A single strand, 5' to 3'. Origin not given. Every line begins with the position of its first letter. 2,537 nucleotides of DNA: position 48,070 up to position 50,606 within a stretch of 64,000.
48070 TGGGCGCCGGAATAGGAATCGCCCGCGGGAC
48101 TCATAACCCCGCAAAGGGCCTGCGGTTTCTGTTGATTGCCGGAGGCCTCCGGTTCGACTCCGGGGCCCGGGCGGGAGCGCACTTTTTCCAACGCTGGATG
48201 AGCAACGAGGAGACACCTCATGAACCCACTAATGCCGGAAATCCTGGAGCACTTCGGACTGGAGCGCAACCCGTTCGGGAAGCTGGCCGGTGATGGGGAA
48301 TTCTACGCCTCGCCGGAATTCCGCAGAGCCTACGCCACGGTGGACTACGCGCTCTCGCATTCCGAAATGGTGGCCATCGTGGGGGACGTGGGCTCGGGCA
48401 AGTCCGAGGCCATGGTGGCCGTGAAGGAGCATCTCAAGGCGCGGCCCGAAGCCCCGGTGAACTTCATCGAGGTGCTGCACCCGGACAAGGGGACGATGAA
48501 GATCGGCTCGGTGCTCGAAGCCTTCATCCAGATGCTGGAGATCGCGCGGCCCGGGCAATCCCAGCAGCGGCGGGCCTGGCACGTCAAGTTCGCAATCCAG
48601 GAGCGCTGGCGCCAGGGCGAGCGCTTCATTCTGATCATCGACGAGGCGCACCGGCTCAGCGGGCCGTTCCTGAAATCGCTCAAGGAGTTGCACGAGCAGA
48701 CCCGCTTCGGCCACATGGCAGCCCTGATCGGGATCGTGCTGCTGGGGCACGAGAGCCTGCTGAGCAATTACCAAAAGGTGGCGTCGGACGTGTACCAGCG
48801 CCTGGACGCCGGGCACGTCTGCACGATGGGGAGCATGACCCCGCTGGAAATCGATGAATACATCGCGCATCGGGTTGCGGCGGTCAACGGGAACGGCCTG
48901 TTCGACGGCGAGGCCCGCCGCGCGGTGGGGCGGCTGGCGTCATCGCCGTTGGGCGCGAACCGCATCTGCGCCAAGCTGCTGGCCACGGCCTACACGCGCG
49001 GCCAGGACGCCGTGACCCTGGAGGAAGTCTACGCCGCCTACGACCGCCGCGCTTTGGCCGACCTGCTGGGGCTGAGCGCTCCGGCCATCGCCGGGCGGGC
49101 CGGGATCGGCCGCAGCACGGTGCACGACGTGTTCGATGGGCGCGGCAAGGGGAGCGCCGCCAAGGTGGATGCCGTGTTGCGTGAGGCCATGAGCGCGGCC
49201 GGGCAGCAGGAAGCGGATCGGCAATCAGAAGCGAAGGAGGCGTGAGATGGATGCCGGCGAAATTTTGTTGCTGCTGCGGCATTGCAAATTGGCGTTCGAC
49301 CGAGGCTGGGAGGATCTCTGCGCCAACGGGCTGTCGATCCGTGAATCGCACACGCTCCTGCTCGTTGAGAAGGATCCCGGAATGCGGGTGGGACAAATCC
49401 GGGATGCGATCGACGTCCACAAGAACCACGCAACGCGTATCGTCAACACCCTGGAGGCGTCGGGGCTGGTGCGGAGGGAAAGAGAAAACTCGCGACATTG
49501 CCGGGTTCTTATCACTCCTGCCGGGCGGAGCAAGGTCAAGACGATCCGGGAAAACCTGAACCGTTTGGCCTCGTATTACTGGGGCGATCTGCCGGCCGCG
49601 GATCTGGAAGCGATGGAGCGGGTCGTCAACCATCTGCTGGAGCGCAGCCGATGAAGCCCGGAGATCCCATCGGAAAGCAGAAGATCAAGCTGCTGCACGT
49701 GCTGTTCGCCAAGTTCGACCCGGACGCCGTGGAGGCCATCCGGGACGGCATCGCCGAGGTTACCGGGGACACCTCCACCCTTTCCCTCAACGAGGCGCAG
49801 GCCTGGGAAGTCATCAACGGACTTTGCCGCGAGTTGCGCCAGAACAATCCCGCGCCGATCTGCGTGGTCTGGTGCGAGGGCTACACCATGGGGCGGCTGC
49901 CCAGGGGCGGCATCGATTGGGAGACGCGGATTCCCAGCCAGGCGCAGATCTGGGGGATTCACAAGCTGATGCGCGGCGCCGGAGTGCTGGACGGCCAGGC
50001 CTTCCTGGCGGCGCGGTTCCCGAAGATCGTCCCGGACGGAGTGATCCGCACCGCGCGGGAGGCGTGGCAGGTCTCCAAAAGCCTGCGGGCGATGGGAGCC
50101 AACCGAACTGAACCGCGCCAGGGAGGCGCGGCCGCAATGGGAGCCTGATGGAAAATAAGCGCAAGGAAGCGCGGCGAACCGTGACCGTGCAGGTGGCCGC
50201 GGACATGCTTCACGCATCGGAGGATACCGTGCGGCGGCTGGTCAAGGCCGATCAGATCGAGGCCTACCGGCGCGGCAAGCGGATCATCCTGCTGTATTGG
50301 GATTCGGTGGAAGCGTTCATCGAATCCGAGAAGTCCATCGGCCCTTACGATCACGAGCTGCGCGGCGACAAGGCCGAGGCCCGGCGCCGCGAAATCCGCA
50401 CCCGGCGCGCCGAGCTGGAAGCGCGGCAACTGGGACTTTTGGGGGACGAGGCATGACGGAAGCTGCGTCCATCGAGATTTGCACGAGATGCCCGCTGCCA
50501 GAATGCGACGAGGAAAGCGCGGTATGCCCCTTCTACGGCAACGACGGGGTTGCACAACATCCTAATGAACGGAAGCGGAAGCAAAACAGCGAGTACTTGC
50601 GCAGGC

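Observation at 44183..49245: Transposase followed by four small genes and two tandem MuB-like AAA+ paralogs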

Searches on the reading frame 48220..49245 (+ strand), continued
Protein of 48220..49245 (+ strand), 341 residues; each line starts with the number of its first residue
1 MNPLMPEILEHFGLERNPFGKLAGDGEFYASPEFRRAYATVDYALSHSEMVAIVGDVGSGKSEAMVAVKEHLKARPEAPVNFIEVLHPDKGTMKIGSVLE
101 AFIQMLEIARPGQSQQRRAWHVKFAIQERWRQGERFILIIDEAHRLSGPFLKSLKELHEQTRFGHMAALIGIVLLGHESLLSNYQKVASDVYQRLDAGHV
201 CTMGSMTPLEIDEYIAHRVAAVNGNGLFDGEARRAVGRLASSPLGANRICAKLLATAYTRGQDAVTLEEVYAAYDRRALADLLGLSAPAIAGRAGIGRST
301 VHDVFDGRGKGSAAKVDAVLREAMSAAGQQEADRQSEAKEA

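Call 27: get_annotated_region(hit=H7, flank=3000)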
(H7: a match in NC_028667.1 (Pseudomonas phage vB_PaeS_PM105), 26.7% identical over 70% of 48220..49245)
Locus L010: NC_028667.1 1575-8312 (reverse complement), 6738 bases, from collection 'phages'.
description: Pseudomonas phage vB_PaeS_PM105.
organism: Pseudomonas phage vB_PaeS_PM105 (NCBI taxid 1743016)
taxonomy: Viruses; Duplodnaviria; Heunggongvirae; Uroviricota; Caudoviricetes; Beetrevirus; Beetrevirus PM105
host: Pseudomonas aeruginosa; source: sewage water sample; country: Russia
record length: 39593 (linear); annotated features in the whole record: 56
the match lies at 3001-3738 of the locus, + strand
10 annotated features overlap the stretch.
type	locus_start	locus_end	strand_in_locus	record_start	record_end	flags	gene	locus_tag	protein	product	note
CDS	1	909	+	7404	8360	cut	PM105_13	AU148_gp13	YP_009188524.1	hypothetical protein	-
CDS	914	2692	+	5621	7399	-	PM105_12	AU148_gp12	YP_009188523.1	transposase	-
CDS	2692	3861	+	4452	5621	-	PM105_11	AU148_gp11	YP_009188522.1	DNA transposition protein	-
CDS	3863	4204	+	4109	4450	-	PM105_10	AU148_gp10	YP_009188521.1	hypothetical protein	-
CDS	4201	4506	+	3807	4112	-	PM105_09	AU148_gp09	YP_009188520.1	hypothetical protein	-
CDS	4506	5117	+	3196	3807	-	PM105_08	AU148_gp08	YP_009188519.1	hypothetical protein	-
CDS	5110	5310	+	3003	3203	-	PM105_07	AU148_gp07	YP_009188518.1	bacterioprotein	-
CDS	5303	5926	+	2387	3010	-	PM105_06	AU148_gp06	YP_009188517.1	DUF3164 family protein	-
CDS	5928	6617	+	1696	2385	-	PM105_05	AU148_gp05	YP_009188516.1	hypothetical protein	-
CDS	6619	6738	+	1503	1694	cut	PM105_04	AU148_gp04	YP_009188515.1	hypothetical protein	-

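Call 30: search_solved_structures(query=A1, max_evalue=0.1, show_alignments=1)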
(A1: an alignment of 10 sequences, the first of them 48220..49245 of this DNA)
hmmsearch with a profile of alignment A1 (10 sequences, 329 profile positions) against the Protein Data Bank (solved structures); distinct sequences matched with E-value up to 0.1: 69 (the best 60 are shown).
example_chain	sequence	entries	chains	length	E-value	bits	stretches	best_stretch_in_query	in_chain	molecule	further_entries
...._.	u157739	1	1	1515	2.5e-05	26.9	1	30-66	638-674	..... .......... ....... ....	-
7mpe_A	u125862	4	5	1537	2.5e-05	26.9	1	30-66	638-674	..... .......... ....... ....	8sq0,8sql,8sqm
9ayc_A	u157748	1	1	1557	2.6e-05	26.8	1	30-66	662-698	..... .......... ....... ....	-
7m68_A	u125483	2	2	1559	2.6e-05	26.8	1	30-66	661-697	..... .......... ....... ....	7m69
8sg4_A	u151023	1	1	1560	2.6e-05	26.8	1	30-66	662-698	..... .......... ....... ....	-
8j5q_D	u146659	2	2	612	7e-05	25.4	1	36-71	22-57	Uncharacterized ABC transporter ATP-binding protein Rv1281c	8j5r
8j5s_D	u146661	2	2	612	7.1e-05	25.4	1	36-71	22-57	Uncharacterized ABC transporter ATP-binding protein Rv1281c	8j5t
8xvb_A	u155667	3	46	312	0.00011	24.8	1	21-164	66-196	ATP-dependent target DNA activator B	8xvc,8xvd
6ha8_V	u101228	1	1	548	0.00015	24.3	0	38-68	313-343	Nucleotide-binding protein ExpZ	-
8wdb_D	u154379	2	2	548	0.00043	22.8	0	41-69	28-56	Probable dipeptide-transport ATP-binding protein ABC transporter DppD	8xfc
8wd9_D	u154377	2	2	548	0.00043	22.8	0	41-69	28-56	Probable dipeptide-transport ATP-binding protein ABC transporter DppD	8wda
8rq3_A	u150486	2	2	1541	0.0016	21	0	26-69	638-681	ATP-binding cassette sub-family C member 2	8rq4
6pb3_A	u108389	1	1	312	0.0021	20.6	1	34-144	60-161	Rhizobiales Sp. Pch2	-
3j67_A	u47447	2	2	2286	0.0032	20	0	120-156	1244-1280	Dynein motor domain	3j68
5vh9_A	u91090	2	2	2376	0.0035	19.9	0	120-156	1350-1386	Dynein heavy chain, cytoplasmic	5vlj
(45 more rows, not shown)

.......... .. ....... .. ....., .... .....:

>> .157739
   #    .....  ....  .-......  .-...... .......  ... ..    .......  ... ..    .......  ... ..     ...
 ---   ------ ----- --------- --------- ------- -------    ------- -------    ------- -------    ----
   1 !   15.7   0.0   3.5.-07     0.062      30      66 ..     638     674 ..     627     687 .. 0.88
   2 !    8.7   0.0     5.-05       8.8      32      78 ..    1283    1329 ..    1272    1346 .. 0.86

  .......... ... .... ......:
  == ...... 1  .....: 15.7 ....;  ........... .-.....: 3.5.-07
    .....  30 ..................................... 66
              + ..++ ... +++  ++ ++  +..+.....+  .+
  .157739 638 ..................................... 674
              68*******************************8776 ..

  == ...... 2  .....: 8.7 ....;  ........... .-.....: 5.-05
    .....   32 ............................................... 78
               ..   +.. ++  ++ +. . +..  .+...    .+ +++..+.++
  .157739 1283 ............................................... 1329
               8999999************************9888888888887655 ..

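Call 33: find_related_loci(query=A1, collection=genome_contigs, flank=10000)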
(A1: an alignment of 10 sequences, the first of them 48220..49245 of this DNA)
Query A1 (341 aa) in genome_contigs; peptide patterns used: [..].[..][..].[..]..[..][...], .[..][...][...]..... (x = any residue, [..] = any of these).
600 stretches matched a pattern, but none encodes a relative of the query by tblastn (E <= 1e-3).

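Call 38: find_related_loci(query=A1, collection=metagenome_contigs, flank=10000)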
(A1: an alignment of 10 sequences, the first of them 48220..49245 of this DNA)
Query A1 (341 aa) in metagenome_contigs; peptide patterns used: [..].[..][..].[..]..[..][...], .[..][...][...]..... (x = any residue, [..] = any of these).
600 stretches matched a pattern (row limit reached: there are more); 1 encode a relative of the query (tblastn E <= 1e-3); 1 distinct loci.
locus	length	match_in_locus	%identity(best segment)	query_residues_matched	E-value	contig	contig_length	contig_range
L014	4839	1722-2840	40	1-321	5e-78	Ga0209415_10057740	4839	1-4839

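Call 49: predict_structure(alignment_id=A1)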
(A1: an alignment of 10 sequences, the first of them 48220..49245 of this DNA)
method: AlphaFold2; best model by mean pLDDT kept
length: 341 residues; sequences in the alignment: 10
mean_pLDDT: 87.0   pTM: 0.77
mean pLDDT of the five models: 87.0, 86.2, 86.0, 85.7, 83.9
residues with pLDDT >= 90: 192; 70-90: 119; 50-70: 20; < 50: 10
segments of 3 or more residues with pLDDT < 50: 330-333, 338-340
pLDDT, mean of each block of 10 residues (from residue 1): 89 89 62 87 92 89 89 84 93 95 93 89 92 93 92 90 76 93 86 85 86 89 87 91 90 95 94 93 91 93 90 91 68 47 51
secondary structure, 60 per line:
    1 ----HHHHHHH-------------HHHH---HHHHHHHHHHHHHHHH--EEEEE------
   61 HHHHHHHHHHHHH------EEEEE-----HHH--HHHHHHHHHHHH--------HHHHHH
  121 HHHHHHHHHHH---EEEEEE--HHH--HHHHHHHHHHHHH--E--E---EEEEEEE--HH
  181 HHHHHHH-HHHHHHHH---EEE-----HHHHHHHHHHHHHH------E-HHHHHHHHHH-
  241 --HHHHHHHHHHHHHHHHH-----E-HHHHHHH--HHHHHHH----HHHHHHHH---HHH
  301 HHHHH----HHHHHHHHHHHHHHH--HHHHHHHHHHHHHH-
elements in order: H5-11 H25-28 H32-47 E50-54 H61-73 E80-84 H95-106 H115-131 E135-140 H148-160 E170-176 H179-187 H189-196 E200-202 H208-221 H230-239 H243-259 H267-273 H276-282 H287-294 H298-305 H310-324 H327-340

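Call 61: fold_search(model_id=the predicted structure, library=pdb)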
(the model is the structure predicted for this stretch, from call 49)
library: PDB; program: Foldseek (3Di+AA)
matches with E <= 10: 1493; with E <= 0.001: 303
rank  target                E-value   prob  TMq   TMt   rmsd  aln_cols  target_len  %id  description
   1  1fnn_A                2.3e-11  1.00  0.45  0.42   7.7       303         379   16  CRYSTAL STRUCTURE OF CDC6P FROM PYROBACULUM AEROPHILUM (released 2000-10-04)
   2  1w5t_A                7.4e-10  1.00  0.48  0.43   8.4       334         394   14  Structure of the Aeropyrum Pernix ORC2 protein (ADPNP-ADP complexes) (released 2004-10-05)
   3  1w5s_A                2.2e-09  1.00  0.44  0.40  11.3       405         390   12  Structure of the Aeropyrum Pernix ORC2 protein (ADP form) (released 2004-10-05)
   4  7jgr_A                5.3e-09  1.00  0.44  0.39  11.6       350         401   16  Structure of Drosophila ORC bound to DNA (84 bp) and Cdc6 (released 2020-09-09)
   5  1w5s_B                7.6e-09  1.00  0.44  0.39   9.9       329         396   14  Structure of the Aeropyrum Pernix ORC2 protein (ADP form) (released 2004-10-05)
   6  1w5t_C                2.1e-08  1.00  0.45  0.41  13.4       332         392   15  Structure of the Aeropyrum Pernix ORC2 protein (ADPNP-ADP complexes) (released 2004-10-05)
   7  7jgr_G                8.5e-08  1.00  0.49  0.45   8.5       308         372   11  Structure of Drosophila ORC bound to DNA (84 bp) and Cdc6 (released 2020-09-09)
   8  7tjh_I                1.2e-07  1.00  0.45  0.42   7.0       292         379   12  S. cerevisiae ORC bound to 84 bp ARS1 DNA and Cdc6 (state 1) with flexible Orc6 N-terminal domain (released 2022-10-05)
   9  7jk6_A                1.3e-07  1.00  0.42  0.39  11.8       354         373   15  Structure of Drosophila ORC in the active conformation (released 2020-09-09)
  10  2qby_A                1.7e-07  1.00  0.44  0.41   9.6       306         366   13  Crystal structure of a heterodimer of Cdc6/Orc1 initiators bound to origin DNA (from S. solfataricus) (released 2007-09-11)
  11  7jk5_A                1.8e-07  1.00  0.44  0.39  11.6       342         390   16  Structure of Drosophila ORC bound to DNA (released 2020-09-09)
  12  8s0e_A                3.4e-07  1.00  0.45  0.42  11.6       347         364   15  H. sapiens OCCM bound to double stranded DNA (released 2024-10-02)
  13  7pbl_C                3.8e-07  1.00  0.39  0.43   9.8       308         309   15  RuvAB branch migration motor complexed to the Holliday junction - RuvB AAA+ state s1 [t2 dataset] (released 2022-09-14)
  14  1in5                  4.0e-07  1.00  0.41  0.45  10.4       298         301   15  THERMOGOTA MARITIMA RUVB A156S MUTANT (released 2001-08-08)
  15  1in6                  4.0e-07  1.00  0.39  0.43  11.4       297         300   13  THERMOTOGA MARITIMA RUVB K64R MUTANT (released 2001-08-08)
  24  7m99_A                1.3e-06  1.00  0.49  0.62   5.7       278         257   15  ATPgS bound TnsC filament from ShCAST system (released 2021-07-28)
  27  8fcu_Q                1.7e-06  1.00  0.47  0.51   7.2       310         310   15  Cryo-EM structure of Cascade-DNA-TniQ-TnsC complex in type I-B CAST system (released 2023-08-09)
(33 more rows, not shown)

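Call 85: search_protein_families(library=padloc, proteins=[window:48220-49245:+], max_evalue=0.01)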
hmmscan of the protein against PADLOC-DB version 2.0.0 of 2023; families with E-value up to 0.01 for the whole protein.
window:48220-49245:+ (341 aa): 2 families
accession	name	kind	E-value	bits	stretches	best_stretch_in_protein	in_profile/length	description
PDLC00914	TRIP13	-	8e-06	23.5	1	34-147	57-156/302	TRIP13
PDLC04140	mad8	-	0.003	15.1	0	40-83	19-61/314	mads_8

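Call 86: search_protein_families(library=ncbifam, proteins=[window:48220-49245:+], max_evalue=0.01)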
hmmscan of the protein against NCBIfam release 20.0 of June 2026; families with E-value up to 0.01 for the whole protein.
window:48220-49245:+ (341 aa): 6 families
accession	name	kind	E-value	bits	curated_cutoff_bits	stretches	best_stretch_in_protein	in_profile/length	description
TIGR03015.1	pepcterm_ATPase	hypoth_equivalog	2e-16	60.2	324.5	1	10-270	4-259/269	XrtA/PEP-CTERM system-associated ATPase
NF040873.1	AztA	equivalog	0.001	18.7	220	0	37-67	7-37/191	zinc ABC transporter ATP-binding protein AztA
TIGR04521.1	ECF_ATPase_2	equivalog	0.0015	17.7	330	0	35-64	18-47/279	energy-coupling factor transporter ATPase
TIGR02211.1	LolD_lipo_ex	equivalog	0.0021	17.6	307.75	0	38-63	21-46/221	lipoprotein-releasing ABC transporter ATP-binding protein LolD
NF007438.0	PRK09984.1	equivalog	0.0028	16.9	365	1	35-65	17-47/262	phosphonate ABC transporter ATP-binding protein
NF010068.0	PRK13548.1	equivalog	0.0061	15.7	261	0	39-74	22-57/261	heme ABC transporter ATP-binding protein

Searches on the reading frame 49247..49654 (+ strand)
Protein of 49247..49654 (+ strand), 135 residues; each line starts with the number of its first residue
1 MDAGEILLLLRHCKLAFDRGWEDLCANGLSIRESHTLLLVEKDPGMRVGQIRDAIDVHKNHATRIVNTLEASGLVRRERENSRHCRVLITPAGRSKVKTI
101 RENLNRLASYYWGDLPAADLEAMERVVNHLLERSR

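Call 3: search_protein_families(library=pfam, proteins=[window:49247-49654:+], max_evalue=0.01)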
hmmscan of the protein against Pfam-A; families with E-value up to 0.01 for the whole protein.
window:49247-49654:+ (135 aa): 6 families
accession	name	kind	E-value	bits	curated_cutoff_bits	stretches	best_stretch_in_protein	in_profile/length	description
PF12802.13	MarR_2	-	1.5e-08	35.1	27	1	28-80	2-55/61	MarR family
PF01047.28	MarR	-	3.3e-08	33.7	24.6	1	29-80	1-52/59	MarR family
PF09339.16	HTH_IclR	-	3e-05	24.2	22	1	39-78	12-51/52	IclR helix-turn-helix domain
PF01978.25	TrmB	-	0.0006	20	25.6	1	28-82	5-59/68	Sugar-specific transcriptional regulator TrmB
PF21863.2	HTH_67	-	0.0033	17.5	27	1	25-132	164-259/268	Helix-turn-helix family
PF25213.1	HVO_A0261_N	-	0.0059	16.9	35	1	49-96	28-70/86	HVO_A0261 N-terminal domain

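Call 4: search_protein_families(library=phrogs, proteins=[window:49247-49654:+], max_evalue=0.01)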
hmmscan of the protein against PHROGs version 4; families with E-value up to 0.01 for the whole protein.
window:49247-49654:+ (135 aa): 7 families
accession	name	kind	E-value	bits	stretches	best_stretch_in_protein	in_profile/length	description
phrog_11961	-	unknown function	1.1e-05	26.1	1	37-131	46-142/150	-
phrog_12817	-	transcription regulation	0.00055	20.9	1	33-101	75-144/151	transcriptional regulator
phrog_1368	-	transcription regulation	0.0014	19.4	1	44-84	26-65/101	transcriptional regulator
phrog_1324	-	transcription regulation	0.0014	19.3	1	38-83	23-69/172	transcriptional activator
phrog_5978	-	unknown function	0.0033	17.5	1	22-85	289-351/364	-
phrog_12156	-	DNA, RNA and nucleotide metabolism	0.0056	16.4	1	26-88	418-480/485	DNA helicase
phrog_2030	-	transcription regulation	0.0093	16.7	0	38-85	22-71/202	transcriptional regulator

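Call 85: search_protein_families(library=padloc, proteins=[window:49247-49654:+], max_evalue=0.01)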
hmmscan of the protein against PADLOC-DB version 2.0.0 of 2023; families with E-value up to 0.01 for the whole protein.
window:49247-49654:+ (135 aa): 6 families
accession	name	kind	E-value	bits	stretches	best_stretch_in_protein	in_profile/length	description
PDLC03963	SoFic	-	0.0016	15.9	1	34-84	295-345/361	-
PDLC01438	Csa3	-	0.0036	15.4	1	38-95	157-207/305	"CAS-I,CAS-II,CAS-III,CAS-IV,CAS-V,CAS-VI; associated_signaling"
PDLC01866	CARF3--CARF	-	0.0044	15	1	41-95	149-202/207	-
PDLC01860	CARF3--CARF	-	0.0059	14.7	1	30-94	142-205/210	-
PDLC01434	CasR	-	0.0068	14.3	1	28-85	125-180/191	"CAS-I,CAS-II,CAS-III,CAS-IV,CAS-V,CAS-VI; associated_signaling"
PDLC01852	CARF3--CARF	-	0.0084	14.1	0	30-94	142-205/208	-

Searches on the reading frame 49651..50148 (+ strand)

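Call 19: search_protein_families(library=phrogs, proteins=[window:49651-50148:+], max_evalue=0.001)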
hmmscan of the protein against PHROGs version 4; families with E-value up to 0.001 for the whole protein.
window:49651-50148:+ (165 aa): 1 family
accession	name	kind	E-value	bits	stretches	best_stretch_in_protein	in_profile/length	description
phrog_286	-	unknown function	0.00028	22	1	9-107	10-91/186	-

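Call 77: search_protein_families(library=pfam, proteins=[window:49651-50148:+], max_evalue=0.001)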
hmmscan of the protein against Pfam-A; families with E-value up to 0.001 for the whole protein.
window:49651-50148:+ (165 aa): 0 families

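Call 86: search_protein_families(library=ncbifam, proteins=[window:49651-50148:+], max_evalue=0.01)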
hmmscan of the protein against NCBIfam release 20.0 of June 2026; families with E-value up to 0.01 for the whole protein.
window:49651-50148:+ (165 aa): 0 families

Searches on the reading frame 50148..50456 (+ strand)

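Call 19: search_protein_families(library=phrogs, proteins=[window:50148-50456:+], max_evalue=0.001)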
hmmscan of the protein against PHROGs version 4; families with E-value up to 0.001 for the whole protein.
window:50148-50456:+ (102 aa): 2 families
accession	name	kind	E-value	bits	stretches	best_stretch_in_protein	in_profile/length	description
phrog_57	-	head and packaging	0.0002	22.3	1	3-92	4-107/199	terminase small subunit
phrog_66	-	integration and excision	0.00041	21.1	1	2-83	84-166/412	excisionase and transcriptional regulator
